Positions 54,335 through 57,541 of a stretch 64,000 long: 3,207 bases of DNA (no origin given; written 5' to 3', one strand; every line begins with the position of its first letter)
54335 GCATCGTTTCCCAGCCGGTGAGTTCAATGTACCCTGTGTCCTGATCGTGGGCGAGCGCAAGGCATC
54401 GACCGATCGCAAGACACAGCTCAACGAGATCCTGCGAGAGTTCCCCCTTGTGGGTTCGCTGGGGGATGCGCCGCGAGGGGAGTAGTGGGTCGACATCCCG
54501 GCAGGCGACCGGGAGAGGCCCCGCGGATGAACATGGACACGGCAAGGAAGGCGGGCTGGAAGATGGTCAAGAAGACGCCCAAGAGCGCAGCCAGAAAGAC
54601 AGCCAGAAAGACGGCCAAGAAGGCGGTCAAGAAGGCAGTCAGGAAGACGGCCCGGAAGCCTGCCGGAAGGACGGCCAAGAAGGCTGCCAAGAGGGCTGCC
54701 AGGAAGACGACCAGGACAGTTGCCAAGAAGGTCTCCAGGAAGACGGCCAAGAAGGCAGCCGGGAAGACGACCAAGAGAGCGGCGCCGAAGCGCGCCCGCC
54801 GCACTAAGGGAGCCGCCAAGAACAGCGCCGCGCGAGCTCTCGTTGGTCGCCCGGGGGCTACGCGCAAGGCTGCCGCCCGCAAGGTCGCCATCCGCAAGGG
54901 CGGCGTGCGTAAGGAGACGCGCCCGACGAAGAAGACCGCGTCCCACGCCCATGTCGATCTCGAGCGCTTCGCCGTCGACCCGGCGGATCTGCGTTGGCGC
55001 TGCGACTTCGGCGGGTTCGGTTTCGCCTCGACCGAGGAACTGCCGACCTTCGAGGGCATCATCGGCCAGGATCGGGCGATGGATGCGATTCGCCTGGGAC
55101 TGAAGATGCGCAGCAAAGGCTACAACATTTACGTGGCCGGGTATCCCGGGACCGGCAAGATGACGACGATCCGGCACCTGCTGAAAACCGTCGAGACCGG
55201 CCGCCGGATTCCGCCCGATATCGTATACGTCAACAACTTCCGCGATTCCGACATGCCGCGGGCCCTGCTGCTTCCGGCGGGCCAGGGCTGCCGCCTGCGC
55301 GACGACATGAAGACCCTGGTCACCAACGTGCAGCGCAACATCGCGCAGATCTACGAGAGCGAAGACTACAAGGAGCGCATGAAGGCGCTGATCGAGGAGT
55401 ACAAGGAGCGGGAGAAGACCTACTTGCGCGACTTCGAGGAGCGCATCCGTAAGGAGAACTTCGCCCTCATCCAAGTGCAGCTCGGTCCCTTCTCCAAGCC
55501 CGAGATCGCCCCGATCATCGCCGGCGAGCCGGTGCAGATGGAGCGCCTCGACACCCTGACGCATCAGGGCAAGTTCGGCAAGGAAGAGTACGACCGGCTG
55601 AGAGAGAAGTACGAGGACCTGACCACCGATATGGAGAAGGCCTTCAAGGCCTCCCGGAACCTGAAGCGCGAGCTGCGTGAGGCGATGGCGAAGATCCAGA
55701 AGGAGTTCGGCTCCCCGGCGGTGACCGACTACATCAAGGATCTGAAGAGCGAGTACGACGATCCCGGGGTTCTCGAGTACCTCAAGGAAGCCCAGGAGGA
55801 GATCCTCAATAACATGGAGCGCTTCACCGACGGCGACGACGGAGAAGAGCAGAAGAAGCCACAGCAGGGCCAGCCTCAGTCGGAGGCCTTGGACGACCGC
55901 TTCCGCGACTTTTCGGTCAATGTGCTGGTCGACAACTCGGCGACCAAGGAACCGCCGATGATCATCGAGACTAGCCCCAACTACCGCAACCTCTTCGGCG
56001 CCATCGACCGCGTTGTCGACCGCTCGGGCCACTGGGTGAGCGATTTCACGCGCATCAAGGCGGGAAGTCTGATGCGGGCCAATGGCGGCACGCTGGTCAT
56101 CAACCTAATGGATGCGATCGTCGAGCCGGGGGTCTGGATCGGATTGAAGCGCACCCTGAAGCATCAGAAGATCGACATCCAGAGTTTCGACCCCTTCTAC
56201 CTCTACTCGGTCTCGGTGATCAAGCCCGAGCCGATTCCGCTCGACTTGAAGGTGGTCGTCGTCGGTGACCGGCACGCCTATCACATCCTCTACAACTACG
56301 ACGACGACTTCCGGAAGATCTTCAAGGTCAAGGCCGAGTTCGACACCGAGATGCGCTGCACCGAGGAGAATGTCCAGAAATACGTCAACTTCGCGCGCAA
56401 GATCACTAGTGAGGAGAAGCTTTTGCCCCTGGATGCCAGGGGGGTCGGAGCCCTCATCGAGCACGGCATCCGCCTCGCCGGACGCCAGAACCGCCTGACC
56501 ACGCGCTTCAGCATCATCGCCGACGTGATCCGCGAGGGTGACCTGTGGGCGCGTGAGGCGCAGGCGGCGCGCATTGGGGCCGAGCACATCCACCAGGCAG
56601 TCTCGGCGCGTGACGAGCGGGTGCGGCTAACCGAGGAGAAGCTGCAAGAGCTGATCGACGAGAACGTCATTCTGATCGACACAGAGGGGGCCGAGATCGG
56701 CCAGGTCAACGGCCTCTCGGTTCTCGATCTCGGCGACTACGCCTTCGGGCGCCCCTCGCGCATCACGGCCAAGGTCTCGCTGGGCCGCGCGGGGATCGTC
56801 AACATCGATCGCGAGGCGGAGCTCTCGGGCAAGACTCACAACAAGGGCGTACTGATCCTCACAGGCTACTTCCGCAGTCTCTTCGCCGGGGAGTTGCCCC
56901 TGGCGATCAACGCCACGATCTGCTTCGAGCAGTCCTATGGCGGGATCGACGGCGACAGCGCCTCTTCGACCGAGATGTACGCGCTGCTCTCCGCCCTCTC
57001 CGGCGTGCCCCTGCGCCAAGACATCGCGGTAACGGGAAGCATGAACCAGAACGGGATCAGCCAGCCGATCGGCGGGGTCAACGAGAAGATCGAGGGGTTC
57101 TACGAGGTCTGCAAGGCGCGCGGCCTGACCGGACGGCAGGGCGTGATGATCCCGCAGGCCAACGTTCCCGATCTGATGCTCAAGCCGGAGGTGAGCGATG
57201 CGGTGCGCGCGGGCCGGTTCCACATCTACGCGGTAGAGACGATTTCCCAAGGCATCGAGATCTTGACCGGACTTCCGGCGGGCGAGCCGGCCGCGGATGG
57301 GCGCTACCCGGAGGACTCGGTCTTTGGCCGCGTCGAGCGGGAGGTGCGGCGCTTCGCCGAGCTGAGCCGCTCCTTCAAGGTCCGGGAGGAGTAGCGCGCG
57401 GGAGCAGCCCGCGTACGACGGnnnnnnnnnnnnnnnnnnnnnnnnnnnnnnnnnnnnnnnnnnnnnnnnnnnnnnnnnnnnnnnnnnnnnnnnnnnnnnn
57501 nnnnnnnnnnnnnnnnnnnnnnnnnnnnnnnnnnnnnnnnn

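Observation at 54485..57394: Lon-like AAA+ protease fused to a histone-H1/AlgP-like KKAAK-repeat N-terminal tail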

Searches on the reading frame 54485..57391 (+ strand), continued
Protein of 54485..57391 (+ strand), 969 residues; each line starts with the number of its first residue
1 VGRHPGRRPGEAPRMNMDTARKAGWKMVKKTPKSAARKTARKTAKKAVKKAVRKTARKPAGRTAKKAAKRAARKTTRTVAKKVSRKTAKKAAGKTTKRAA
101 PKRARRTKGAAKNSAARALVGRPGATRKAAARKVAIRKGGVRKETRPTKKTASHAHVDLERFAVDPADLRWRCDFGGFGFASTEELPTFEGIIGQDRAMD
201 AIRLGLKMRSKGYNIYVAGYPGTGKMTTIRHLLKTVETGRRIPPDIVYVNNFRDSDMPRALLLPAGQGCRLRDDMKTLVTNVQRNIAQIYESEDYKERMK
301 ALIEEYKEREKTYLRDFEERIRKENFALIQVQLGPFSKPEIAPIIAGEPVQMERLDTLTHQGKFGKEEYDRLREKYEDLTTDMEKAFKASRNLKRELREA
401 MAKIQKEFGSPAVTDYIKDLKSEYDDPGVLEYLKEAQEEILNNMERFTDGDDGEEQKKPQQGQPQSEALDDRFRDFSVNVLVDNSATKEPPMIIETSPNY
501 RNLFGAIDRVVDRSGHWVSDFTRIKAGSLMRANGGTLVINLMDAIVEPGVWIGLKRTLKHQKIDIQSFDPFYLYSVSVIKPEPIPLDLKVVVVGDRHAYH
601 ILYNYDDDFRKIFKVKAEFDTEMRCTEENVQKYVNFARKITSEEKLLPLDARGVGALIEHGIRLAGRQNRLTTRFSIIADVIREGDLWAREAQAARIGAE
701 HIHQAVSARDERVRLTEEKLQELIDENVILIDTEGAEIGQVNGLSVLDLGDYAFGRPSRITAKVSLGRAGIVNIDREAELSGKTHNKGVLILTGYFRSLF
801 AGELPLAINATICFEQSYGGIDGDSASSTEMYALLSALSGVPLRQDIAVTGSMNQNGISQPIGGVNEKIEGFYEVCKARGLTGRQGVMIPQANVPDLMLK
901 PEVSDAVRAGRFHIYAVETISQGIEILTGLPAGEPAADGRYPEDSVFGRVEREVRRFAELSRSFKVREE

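Call 55: fold_search(model_id=the predicted structure, library=pdb)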
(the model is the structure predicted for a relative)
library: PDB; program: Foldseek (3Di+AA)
matches with E <= 10: 1055; with E <= 0.001: 250
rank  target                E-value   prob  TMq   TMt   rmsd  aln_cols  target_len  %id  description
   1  8k8v_A                1.7e-53  1.00  0.67  0.87   4.6       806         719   28  CryoEM structure of LonC protease hepatmer, apo state (released 2024-08-07)
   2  8k91_A                9.1e-52  1.00  0.63  0.82   5.6       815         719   26  CryoEM structure of LonC S582A hepatmer with Lysozyme (released 2024-08-07)
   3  7ev4_A                4.8e-46  1.00  0.55  0.87  10.8       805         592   24  Crystal structure of the Lon-like protease MtaLonC with S582A mutation in complex with F-b20-Q (released 2021-11-24)
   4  4fw9                  1.9e-44  1.00  0.55  0.86  10.5       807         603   25  Crystal structure of the Lon-like protease MtaLonC (released 2013-06-26)
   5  4fwg                  1.1e-43  1.00  0.56  0.88  11.2       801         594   25  Crystal structure of the Lon-like protease MtaLonC in complex with lactacystin (released 2013-06-26)
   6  4fwd                  1.3e-43  1.00  0.55  0.88  11.5       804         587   25  Crystal structure of the Lon-like protease MtaLonC in complex with bortezomib (released 2013-06-26)
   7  7ev6_A                3.9e-43  1.00  0.56  0.88  10.4       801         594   25  Crystal structure of the Lon-like protease MtaLonC with D581A mutation in complex with F-b20-Q (released 2021-11-24)
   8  7eux_A                8.2e-43  1.00  0.55  0.88   9.0       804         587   25  Crystal structure of the Lon-like protease MtaLonC with D581A mutation in complex with substrate polypeptide (released 2021-11-24)
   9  7euy_A                1.3e-42  1.00  0.56  0.89   8.9       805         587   25  Crystal structure of the Lon-like protease MtaLonC with D582A mutation in complex with substrate polypeptide (released 2021-11-24)
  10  4fwh                  1.6e-42  1.00  0.55  0.89   9.4       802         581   24  Crystal structure of the Lon-like protease MtaLonC in complex with MG262 (released 2013-06-26)
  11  3k1j_A                7.0e-36  1.00  0.48  0.76  11.8       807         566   19  Crystal structure of Lon protease from Thermococcus onnurineus NA1 (released 2010-09-22)
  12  3k1j_B                4.1e-35  1.00  0.47  0.76   8.4       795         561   19  Crystal structure of Lon protease from Thermococcus onnurineus NA1 (released 2010-09-22)
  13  4fwv                  2.8e-19  1.00  0.32  0.84   4.8       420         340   20  Crystal structure of the N-terminal domain of the Lon-like protease MtaLonC (released 2013-06-26)
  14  4zpx_A                2.8e-16  1.00  0.29  0.77   4.8       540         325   15  Crystal structure of Lon ATPase domain from Thermococcus onnurineus NA1 (released 2016-05-11)
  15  4zpx_B                1.1e-15  1.00  0.30  0.78  10.2       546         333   15  Crystal structure of Lon ATPase domain from Thermococcus onnurineus NA1 (released 2016-05-11)
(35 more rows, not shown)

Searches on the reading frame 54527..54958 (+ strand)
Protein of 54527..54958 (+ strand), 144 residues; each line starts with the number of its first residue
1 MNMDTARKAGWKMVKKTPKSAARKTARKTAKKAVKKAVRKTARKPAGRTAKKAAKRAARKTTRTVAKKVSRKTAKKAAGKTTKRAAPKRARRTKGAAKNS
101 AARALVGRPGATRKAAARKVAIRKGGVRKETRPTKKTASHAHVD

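Call 11: search_protein_families(library=pfam, proteins=[window:54527-54958:+], max_evalue=10)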
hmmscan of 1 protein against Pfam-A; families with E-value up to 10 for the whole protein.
seq(144 aa): 2 families
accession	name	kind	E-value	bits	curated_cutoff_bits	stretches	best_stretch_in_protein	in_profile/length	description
PF19553.4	DUF6076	-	2.2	8.4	23.5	1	17-104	76-160/168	Family of unknown function (DUF6076)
PF09531.15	Ndc1_Nup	-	5.2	6.1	29.8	1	20-86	396-463/607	Nucleoporin protein Ndc1-Nup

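Call 12: search_protein_families(library=ncbifam, proteins=[window:54527-54958:+], max_evalue=10)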
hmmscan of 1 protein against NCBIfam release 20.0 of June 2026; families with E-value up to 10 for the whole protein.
seq(144 aa): 3 families
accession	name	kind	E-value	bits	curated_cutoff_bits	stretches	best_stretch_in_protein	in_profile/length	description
NF005919.0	PRK07920.1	equivalog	0.18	10.8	209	1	3-64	11-74/311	phosphatidylinositol mannoside acyltransferase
NF038053.1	hist_H1_lk_Burk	equivalog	0.66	10.2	80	1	3-137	1-138/195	histone H1-like DNA-binding protein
NF004560.0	PRK05901.1-1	equivalog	5.2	6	711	1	14-104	14-112/516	RNA polymerase sigma factor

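Call 32: find_homologous_proteins(query=window:54527-54958:+, max_evalue=0.001)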
Query seq(144 aa) (144 aa): 1 proteins with E <= 0.001 among 8000 candidates.
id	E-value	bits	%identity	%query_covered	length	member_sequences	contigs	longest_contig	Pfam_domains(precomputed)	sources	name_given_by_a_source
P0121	3.1e-4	39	-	-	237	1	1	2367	-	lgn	-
